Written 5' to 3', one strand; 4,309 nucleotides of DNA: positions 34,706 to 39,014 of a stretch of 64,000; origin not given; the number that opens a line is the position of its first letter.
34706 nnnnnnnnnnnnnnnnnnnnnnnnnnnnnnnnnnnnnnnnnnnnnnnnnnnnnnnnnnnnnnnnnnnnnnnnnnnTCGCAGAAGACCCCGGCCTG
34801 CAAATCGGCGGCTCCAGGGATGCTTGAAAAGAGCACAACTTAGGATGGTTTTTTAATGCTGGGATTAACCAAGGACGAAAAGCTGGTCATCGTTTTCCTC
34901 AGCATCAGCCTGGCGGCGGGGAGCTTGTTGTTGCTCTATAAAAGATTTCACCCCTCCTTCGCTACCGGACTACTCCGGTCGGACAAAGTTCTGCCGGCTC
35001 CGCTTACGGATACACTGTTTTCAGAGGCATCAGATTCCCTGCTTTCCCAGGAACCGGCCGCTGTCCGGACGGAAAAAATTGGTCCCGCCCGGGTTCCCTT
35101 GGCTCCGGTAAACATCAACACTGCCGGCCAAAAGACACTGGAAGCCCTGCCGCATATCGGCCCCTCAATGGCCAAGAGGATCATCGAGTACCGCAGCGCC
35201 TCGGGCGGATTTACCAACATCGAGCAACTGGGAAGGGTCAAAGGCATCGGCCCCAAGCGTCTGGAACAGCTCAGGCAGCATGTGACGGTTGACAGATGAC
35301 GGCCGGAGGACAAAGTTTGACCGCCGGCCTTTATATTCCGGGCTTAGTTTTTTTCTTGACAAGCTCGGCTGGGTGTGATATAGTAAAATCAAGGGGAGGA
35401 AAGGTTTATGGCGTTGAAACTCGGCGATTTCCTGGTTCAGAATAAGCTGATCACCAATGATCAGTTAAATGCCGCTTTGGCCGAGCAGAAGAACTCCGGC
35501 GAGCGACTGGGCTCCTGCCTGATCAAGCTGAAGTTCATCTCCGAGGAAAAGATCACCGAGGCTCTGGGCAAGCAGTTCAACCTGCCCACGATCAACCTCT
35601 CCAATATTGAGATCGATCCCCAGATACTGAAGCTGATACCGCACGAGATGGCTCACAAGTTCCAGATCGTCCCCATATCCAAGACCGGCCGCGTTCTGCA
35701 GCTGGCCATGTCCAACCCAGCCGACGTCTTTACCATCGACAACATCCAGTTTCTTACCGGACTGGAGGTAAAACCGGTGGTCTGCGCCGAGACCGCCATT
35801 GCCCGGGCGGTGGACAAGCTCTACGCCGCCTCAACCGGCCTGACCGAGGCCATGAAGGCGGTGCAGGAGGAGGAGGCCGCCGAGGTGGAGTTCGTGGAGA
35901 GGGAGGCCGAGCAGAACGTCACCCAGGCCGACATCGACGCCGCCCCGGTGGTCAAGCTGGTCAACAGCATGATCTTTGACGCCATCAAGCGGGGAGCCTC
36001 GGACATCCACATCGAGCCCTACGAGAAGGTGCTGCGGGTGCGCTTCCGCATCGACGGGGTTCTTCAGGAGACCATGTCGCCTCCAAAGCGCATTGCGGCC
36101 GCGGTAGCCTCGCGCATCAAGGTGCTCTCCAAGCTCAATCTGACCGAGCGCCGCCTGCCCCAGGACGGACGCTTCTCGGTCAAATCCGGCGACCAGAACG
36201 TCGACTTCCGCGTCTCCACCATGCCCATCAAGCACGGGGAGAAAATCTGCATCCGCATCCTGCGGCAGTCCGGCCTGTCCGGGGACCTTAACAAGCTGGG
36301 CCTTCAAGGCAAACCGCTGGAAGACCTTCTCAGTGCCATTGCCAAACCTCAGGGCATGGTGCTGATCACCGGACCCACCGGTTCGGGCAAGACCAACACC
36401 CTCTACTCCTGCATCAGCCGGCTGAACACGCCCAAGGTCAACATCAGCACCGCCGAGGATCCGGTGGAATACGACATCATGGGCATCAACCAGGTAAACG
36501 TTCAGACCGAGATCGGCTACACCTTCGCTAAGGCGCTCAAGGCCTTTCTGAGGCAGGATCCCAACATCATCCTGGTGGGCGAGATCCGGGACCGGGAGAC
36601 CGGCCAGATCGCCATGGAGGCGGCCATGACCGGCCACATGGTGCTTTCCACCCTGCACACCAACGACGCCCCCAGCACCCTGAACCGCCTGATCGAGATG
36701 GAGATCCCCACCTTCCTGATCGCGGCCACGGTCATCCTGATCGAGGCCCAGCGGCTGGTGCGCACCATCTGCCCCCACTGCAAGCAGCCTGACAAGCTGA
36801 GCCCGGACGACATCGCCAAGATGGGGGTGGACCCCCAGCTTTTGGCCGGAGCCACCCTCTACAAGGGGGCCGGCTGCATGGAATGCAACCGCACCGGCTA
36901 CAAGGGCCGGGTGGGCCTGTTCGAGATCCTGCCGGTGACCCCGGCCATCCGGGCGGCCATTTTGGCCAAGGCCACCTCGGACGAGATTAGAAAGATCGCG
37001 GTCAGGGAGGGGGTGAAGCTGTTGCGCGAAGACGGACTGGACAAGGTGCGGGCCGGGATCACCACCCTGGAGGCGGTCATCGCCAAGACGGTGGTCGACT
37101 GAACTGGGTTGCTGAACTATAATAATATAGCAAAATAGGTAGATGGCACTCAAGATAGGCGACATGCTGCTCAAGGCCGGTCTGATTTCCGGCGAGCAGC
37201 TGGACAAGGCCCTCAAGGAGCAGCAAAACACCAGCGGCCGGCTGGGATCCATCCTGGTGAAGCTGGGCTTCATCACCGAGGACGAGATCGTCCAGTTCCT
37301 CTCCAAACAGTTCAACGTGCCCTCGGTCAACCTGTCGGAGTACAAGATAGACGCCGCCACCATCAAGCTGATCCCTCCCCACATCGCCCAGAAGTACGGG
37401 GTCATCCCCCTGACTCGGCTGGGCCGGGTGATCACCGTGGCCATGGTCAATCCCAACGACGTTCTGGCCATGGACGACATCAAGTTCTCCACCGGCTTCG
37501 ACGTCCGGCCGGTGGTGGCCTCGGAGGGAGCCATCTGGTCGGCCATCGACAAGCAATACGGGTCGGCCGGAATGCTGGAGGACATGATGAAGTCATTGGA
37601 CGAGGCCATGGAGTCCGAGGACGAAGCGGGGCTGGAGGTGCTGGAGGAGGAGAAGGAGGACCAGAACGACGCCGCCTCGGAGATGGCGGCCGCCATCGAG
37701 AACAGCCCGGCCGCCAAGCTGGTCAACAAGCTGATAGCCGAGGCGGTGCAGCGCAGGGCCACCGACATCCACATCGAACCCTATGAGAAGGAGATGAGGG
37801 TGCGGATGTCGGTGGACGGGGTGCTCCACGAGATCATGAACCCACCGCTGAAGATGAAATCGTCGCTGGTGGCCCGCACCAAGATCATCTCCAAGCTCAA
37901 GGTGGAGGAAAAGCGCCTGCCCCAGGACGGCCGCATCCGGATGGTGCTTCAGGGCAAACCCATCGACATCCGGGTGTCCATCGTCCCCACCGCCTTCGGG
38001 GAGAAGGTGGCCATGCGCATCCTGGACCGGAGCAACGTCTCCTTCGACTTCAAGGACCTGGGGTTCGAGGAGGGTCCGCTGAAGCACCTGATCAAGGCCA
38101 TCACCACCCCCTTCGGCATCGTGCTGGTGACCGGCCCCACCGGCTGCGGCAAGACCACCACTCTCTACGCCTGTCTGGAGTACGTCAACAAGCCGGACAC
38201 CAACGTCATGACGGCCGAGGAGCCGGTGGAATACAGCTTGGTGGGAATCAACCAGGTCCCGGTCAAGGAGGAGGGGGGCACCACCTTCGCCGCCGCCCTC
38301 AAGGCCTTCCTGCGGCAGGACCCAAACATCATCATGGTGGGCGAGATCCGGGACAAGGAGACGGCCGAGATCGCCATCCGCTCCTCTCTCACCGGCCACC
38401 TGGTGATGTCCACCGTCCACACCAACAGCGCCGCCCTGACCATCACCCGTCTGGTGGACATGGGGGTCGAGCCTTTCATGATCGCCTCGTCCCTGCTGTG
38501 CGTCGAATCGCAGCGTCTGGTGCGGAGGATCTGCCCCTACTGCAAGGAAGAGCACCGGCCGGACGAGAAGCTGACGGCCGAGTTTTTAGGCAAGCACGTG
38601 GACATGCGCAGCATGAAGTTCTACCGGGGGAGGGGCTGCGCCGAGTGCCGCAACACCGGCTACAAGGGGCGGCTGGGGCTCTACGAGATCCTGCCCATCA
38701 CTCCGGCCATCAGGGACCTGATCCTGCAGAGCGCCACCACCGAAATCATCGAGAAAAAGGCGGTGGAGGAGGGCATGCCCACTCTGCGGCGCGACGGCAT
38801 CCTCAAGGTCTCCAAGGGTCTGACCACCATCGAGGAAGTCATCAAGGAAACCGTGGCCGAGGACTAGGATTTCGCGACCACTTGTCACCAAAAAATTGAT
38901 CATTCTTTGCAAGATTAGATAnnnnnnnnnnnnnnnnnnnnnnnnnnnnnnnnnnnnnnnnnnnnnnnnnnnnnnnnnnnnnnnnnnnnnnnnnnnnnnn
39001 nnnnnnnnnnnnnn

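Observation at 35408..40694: Three tandem full-length PilB paralogues, all with MshEN-type N-domains; the third has degenerate c-di-GMP motifs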

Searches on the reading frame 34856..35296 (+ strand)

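Call 7: search_protein_families(library=pfam, proteins=[window:34856-35296:+], max_evalue=0.01)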
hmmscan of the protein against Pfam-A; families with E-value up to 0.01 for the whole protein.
window:34856-35296:+ (147 aa): 5 families
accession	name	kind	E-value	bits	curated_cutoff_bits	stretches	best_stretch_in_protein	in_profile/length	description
PF12836.13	HHH_3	-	2.7e-22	79.1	27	1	84-144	5-65/65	Helix-hairpin-helix motif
PF00633.29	HHH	-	3.1e-08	33.5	24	1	86-112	4-30/30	Helix-hairpin-helix motif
PF14520.12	HHH_5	-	2.2e-05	25.3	27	1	94-140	3-52/57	Helix-hairpin-helix domain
PF03934.19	T2SSK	-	2.4e-05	25.1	24.2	1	85-127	1-43/63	Type II secretion system (T2SS), protein K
PF14716.13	HHH_8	-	0.00022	22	30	0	87-112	44-67/73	Helix-hairpin-helix domain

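Call 8: search_protein_families(library=ncbifam, proteins=[window:34856-35296:+], max_evalue=0.001)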
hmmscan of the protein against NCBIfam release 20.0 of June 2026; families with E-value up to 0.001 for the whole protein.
window:34856-35296:+ (147 aa): 3 families
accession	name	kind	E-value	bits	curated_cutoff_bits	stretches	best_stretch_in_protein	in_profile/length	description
TIGR01259.1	comE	subfamily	1.5e-18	66.9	152.35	1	82-145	57-120/120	comEA protein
TIGR00426.1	TIGR00426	subfamily_domain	2.8e-14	52.9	53.1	1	84-145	7-69/69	competence protein ComEA helix-hairpin-helix repeat region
NF037980.1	T2SS_GspK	equivalog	0.00037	20.1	130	0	83-129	211-257/307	type II secretion system minor pseudopilin GspK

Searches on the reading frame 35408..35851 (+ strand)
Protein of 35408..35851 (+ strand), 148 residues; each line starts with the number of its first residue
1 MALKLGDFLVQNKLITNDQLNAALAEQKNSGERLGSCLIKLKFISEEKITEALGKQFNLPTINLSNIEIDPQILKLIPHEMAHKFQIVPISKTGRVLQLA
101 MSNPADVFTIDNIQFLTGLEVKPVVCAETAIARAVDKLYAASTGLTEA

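Call 25: search_solved_structures(query=window:35408-35851:+, max_evalue=0.01, show_alignments=0)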
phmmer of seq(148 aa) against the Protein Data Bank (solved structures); distinct sequences matched with E-value up to 0.01: 18.
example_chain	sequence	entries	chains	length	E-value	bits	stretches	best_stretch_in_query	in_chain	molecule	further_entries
6f8l_G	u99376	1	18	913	7.7e-40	139.4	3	4-139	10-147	Type IV pilus assembly protein PilF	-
6olj_C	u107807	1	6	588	1.1e-36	129.2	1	2-146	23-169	Type IV pilus biogenesis ATPase PilB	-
5tsg_B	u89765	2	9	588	1.1e-36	129.2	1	2-146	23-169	Type IV pilus biogenesis ATPase PilB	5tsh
5zfr_A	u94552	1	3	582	3.2e-36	127.7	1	2-146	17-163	Type IV pilus biogenesis ATPase PilB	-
3jc8_Ba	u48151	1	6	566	2.7e-33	118.2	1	2-141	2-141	Type IV-A pilus assembly ATPase PilB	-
5htl_A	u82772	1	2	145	3.1e-21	79.2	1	4-112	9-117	MSHA biogenesis protein MshE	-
9g1w_A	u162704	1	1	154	8.6e-18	68.1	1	4-140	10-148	Type IV pilus assembly ATPase PilB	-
7lko_B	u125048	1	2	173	1.3e-12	51.3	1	31-145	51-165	Pilus biogenesis protein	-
7lkm_A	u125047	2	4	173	1.7e-11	47.7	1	31-145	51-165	Pilus biogenesis protein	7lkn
6ejf_G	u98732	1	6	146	3.4e-11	46.7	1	3-139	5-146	Type IV pilus assembly protein PilF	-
6ejf_J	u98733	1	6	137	1.6e-07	34.9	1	3-105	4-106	Type IV pilus assembly protein PilF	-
8pdk_A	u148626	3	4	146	1.9e-07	34.6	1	3-105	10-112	c-di-GMP binding domain of the ATPase enzyme PilF | ATP-binding motif-containing protein pilF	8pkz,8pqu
8pfa_A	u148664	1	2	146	4.7e-07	33.3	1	3-105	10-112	c-di-GMP binding domain of the ATPase enzyme PilF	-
9glg_A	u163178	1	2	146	5e-07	33.2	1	3-105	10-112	ATP-binding motif-containing protein pilF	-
9gl5_A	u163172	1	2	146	5.1e-07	33.2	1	3-105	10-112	ATP-binding motif-containing protein pilF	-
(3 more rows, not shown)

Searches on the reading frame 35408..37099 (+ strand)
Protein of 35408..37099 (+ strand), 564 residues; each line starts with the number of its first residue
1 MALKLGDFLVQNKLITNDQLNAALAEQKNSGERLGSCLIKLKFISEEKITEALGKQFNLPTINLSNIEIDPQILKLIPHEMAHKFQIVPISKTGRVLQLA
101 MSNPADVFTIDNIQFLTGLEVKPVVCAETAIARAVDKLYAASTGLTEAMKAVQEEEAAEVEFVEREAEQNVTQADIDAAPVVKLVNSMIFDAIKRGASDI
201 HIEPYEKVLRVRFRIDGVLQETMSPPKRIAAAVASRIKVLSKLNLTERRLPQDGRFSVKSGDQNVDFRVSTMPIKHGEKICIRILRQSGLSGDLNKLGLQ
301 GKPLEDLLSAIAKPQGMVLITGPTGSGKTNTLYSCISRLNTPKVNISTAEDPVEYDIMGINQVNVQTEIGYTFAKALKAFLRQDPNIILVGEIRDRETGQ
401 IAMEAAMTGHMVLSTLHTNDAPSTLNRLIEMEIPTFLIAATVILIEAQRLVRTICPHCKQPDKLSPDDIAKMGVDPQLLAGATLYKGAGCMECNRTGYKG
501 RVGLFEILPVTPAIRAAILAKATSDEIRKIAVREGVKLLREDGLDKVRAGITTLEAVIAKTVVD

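Call 7: search_protein_families(library=pfam, proteins=[window:35408-37099:+], max_evalue=0.01)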
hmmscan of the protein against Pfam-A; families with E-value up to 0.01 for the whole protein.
window:35408-37099:+ (564 aa): 6 families
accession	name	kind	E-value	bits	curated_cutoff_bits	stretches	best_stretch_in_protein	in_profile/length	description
PF00437.27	T2SSE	-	4.1e-135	450.6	24.9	1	177-557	4-368/370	Type II/IV secretion system protein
PF05157.20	MshEN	-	5.5e-22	78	23.1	1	57-142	1-87/90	MshEN domain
PF13191.12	AAA_16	-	0.00098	20.1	32.6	1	304-343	12-52/167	AAA ATPase domain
PF04851.21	ResIII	-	0.0051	17.2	22.5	0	300-341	8-49/164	Type III restriction enzyme, res subunit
PF13401.12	AAA_22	-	0.0056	17.4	27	0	314-340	4-30/130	AAA domain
PF13086.12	AAA_11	-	0.0058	16.9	27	0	310-342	13-44/257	AAA domain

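Call 8: search_protein_families(library=ncbifam, proteins=[window:35408-37099:+], max_evalue=0.001)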
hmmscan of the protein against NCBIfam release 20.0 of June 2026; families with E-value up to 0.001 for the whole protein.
window:35408-37099:+ (564 aa): 22 families
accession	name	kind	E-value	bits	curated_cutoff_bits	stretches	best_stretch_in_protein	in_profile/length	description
TIGR02538.1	type_IV_pilB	equivalog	3.6e-208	692.7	675.65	1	4-561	1-562/564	type IV-A pilus assembly ATPase PilB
TIGR02533.1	type_II_gspE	equivalog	2.4e-170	567.3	630.25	1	76-560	3-485/486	type II secretion system ATPase GspE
NF007755.0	PRK10436.1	equivalog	2.1e-140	468.5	617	1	79-558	11-456/465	type II secretion system protein GspE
NF053534.1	T4PilAsmATPsTfpB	equivalog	1.2e-139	466.4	850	1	42-559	61-580/584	type IV pilus assembly ATPase TfpB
NF041000.1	ATPase_ComGA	equivalog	1.9e-69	233.6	300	1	187-452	2-266/267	competence type IV pilus ATPase ComGA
TIGR01420.1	pilT_fam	subfamily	1.9e-51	175.4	319.1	1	186-431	3-242/343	PilT/PilU family type 4a pilus ATPase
TIGR02525.1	plasmid_TraJ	equivalog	5.6e-26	91.4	368.3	1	293-434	131-275/372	plasmid transfer ATPase TraJ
TIGR02524.1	dot_icm_DotB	equivalog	7e-23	81.4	463.3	1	305-451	124-279/358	Dot/Icm type IV secretion system ATPase DotB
NF053729.1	c-di-GMP_motif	domain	2.8e-20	71.9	38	1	4-56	1-53/53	cyclic di-GMP-binding domain-containing protein, MshE-related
NF008411.1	PRK11234.1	equivalog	5e-19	68.1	1170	1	5-156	484-634/723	cyclic di-3',5'-guanylate-activated glycosyltransferase NfrB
NF058587.1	archaellum_moto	equivalog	3.8e-18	65.5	550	1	317-445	277-413/527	archaellum flagellar ATPase motor FlaI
NF012033.0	PRK15489.1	equivalog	6.7e-17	60.9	537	1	3-173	491-661/703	glycosyl transferase family protein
TIGR02782.1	TrbB_P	equivalog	1.7e-14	53.8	304.55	1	306-431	127-255/303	P-type conjugative transfer ATPase TrbB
NF010469.0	PRK13894.1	subfamily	4.5e-13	49.2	508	1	306-429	140-265/320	conjugal transfer ATPase TrbB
TIGR02788.1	VirB11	equivalog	6.6e-12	45.1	249.95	1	307-432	136-266/308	P-type DNA transfer ATPase VirB11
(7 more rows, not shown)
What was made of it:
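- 35417..35575 (+): B1 c-di-GMP module (aa 4-56): KLG...Q, 5-residue spacer, RLG...Q. NF053729 71.9 bits (cutoff 38) (call 8).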

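Call 11: search_solved_structures(query=window:35408-37099:+, max_evalue=1e-10)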
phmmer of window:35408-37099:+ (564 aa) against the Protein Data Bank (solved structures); distinct sequences matched with E-value up to 1e-10: 30.
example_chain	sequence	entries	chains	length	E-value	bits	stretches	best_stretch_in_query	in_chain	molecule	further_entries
6olj_C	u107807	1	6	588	4.9e-178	596.5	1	2-564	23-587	Type IV pilus biogenesis ATPase PilB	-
5tsg_B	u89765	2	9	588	1.1e-177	595.3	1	2-564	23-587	Type IV pilus biogenesis ATPase PilB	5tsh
5zfr_A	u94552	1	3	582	1.2e-174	585.3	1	2-564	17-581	Type IV pilus biogenesis ATPase PilB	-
3jc8_Ba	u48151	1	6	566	1.9e-167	561.6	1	2-563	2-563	Type IV-A pilus assembly ATPase PilB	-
6f8l_G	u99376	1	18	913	2.6e-154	518.3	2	3-562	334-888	Type IV pilus assembly protein PilF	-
4pht_A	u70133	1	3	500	1.2e-116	394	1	90-559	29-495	General secretory pathway protein E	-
1p9r_A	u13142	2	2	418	1.5e-116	393.6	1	171-558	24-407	General secretion pathway protein E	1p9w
4kss_A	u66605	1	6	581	4e-116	392.3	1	172-559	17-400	Type II secretion system protein E, hemolysin-coregulated protein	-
4ksr_A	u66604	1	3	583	4e-116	392.3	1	172-559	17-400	Type II secretion system protein E, Hemolysin-coregulated protein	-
5oiu_A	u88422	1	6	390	3.3e-114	385.9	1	175-562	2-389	Type IV pilus assembly protein PilF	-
5it5_F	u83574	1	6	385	1.7e-113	383.6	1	182-562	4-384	ATP binding motif-containing protein PilF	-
6ejf_A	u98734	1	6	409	1.8e-113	383.5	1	182-562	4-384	Type IV pilus assembly protein PilF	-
5fl3_A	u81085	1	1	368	5.5e-33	118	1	189-431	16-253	PILI RETRACTION PROTEIN PILT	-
2ewv_A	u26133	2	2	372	2.9e-32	115.6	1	183-431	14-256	twitching motility protein PilT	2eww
2gsz_A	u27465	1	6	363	4.7e-32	114.9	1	187-431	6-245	twitching motility protein PilT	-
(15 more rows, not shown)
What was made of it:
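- All solved PilB rings are homohexamers (the PDB hits in call 11 are single-species assemblies).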

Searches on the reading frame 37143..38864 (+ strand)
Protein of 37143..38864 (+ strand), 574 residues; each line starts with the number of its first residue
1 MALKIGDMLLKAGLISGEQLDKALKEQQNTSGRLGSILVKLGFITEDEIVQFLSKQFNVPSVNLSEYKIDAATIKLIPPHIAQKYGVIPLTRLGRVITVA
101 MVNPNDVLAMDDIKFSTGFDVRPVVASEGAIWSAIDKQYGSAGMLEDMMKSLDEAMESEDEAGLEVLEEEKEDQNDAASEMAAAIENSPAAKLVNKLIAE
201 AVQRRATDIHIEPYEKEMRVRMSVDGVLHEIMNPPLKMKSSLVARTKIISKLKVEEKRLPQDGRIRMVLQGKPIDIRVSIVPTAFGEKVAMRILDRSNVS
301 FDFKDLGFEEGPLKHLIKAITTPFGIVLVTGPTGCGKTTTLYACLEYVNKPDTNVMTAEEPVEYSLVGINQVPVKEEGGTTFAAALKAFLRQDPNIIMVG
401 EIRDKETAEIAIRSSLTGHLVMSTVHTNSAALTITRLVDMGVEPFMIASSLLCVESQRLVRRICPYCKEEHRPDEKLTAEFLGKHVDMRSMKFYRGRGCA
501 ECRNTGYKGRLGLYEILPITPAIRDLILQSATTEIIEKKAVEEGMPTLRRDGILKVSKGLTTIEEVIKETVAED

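Call 7: search_protein_families(library=pfam, proteins=[window:37143-38864:+], max_evalue=0.01)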
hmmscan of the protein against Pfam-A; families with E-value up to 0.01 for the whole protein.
window:37143-38864:+ (574 aa): 8 families
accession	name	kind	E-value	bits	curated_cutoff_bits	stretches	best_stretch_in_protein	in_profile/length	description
PF00437.27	T2SSE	-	6.4e-135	450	24.9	1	186-567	4-369/370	Type II/IV secretion system protein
PF05157.20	MshEN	-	1.2e-19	70.6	23.1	1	57-142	1-87/90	MshEN domain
PF13191.12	AAA_16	-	7.8e-05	23.7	32.6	1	313-386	12-73/167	AAA ATPase domain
PF13476.12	AAA_23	-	0.0022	19.1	27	0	323-343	18-38/201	AAA domain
PF13173.12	AAA_14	-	0.0023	18.4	27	0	326-433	4-102/129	AAA domain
PF11165.13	DUF2949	-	0.0049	17.8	24.2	0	12-48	11-47/56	Protein of unknown function (DUF2949)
PF13401.12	AAA_22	-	0.005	17.6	27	0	325-361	6-42/130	AAA domain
PF25199.1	nSTAND_NTPase5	-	0.0064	16.8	34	0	325-364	42-82/145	Novel STAND NTPase 5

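Call 8: search_protein_families(library=ncbifam, proteins=[window:37143-38864:+], max_evalue=0.001)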
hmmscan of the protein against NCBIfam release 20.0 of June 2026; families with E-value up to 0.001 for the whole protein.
window:37143-38864:+ (574 aa): 23 families
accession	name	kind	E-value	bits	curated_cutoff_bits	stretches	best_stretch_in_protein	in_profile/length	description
TIGR02538.1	type_IV_pilB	equivalog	7.7e-201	668.5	675.65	1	4-571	1-563/564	type IV-A pilus assembly ATPase PilB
TIGR02533.1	type_II_gspE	equivalog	5.2e-175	582.8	630.25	1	76-570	3-486/486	type II secretion system ATPase GspE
NF007755.0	PRK10436.1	equivalog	9.8e-136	453.1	617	1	81-568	13-457/465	type II secretion system protein GspE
NF053534.1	T4PilAsmATPsTfpB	equivalog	1.4e-132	443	850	1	44-568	63-580/584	type IV pilus assembly ATPase TfpB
NF041000.1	ATPase_ComGA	equivalog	3.5e-71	239.3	300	1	196-461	2-266/267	competence type IV pilus ATPase ComGA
TIGR01420.1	pilT_fam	subfamily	1e-52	179.5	319.1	1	195-462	3-270/343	PilT/PilU family type 4a pilus ATPase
TIGR02525.1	plasmid_TraJ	equivalog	1.8e-24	86.4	368.3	1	289-440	120-272/372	plasmid transfer ATPase TraJ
NF053729.1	c-di-GMP_motif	domain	3.8e-21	74.6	38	1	4-56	1-53/53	cyclic di-GMP-binding domain-containing protein, MshE-related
TIGR02524.1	dot_icm_DotB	equivalog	5.4e-21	75.2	463.3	1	315-458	125-277/358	Dot/Icm type IV secretion system ATPase DotB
NF008411.1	PRK11234.1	equivalog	9.5e-19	67.2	1170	1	5-159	484-636/723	cyclic di-3',5'-guanylate-activated glycosyltransferase NfrB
NF058587.1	archaellum_moto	equivalog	4.9e-17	61.9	550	1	327-439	278-395/527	archaellum flagellar ATPase motor FlaI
NF012033.0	PRK15489.1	equivalog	4.7e-14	51.5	537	1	3-143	491-631/703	glycosyl transferase family protein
TIGR02782.1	TrbB_P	equivalog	1.1e-12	47.9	304.55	1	314-440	127-255/303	P-type conjugative transfer ATPase TrbB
TIGR02788.1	VirB11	equivalog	5.5e-12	45.3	249.95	1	318-441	139-266/308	P-type DNA transfer ATPase VirB11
TIGR03819.1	heli_sec_ATPase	hypoth_equivalog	7.1e-11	41.9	373.15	1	282-441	135-301/340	TadA family conjugal transfer-associated ATPase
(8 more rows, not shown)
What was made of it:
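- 37152..37310 (+): B2 c-di-GMP module (aa 4-56): KIG...Q, spacer, RLG...Q. NF053729 74.6 bits (call 8).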
